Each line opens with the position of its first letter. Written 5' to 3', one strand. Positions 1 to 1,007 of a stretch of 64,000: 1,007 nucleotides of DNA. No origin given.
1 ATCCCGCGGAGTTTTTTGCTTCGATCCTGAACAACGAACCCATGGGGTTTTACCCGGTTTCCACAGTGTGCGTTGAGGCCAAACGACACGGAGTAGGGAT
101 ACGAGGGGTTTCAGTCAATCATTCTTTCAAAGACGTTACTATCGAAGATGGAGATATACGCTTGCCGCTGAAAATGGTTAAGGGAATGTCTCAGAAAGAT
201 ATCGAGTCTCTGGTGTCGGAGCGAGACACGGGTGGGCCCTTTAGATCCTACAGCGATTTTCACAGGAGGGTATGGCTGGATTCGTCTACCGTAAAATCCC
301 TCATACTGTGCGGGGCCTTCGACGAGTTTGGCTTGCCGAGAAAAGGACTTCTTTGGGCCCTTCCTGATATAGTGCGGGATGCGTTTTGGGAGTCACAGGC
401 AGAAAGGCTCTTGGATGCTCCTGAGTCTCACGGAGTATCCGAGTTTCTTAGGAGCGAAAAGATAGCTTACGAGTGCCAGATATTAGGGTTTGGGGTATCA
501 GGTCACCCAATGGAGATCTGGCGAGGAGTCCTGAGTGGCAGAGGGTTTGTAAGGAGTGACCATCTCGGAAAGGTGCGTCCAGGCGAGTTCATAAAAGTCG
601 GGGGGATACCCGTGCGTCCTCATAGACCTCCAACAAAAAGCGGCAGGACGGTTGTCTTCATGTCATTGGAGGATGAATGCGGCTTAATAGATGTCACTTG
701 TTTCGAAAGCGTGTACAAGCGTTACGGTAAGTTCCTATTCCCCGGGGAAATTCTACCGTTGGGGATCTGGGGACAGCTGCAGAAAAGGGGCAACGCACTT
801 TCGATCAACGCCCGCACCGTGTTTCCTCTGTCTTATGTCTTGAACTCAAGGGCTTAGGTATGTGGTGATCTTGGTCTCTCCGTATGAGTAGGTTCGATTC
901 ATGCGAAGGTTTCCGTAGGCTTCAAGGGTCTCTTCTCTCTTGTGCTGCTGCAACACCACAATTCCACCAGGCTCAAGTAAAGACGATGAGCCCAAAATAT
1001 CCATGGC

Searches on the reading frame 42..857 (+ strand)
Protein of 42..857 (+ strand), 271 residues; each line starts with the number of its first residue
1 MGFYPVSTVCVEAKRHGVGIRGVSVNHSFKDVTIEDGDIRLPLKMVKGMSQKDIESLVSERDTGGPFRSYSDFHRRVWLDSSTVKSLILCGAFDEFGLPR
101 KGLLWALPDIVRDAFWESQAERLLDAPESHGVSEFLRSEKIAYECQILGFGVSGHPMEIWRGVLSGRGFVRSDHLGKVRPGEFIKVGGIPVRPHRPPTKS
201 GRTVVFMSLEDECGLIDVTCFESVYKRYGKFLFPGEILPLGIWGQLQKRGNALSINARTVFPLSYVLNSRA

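Call 75: search_protein_families(library=pfam, proteins=[window:42-857:+], max_evalue=0.00001)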
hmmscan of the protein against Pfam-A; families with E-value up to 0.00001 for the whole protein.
window:42-857:+ (271 aa): 2 families
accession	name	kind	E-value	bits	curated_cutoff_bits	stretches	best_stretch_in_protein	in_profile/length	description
PF14579.12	HHH_6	-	2.7e-23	82.4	25.6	1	17-101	1-88/90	Helix-hairpin-helix motif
PF01336.31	tRNA_anti-codon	-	2.2e-07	31.1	27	1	199-262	12-74/75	OB-fold nucleic acid binding domain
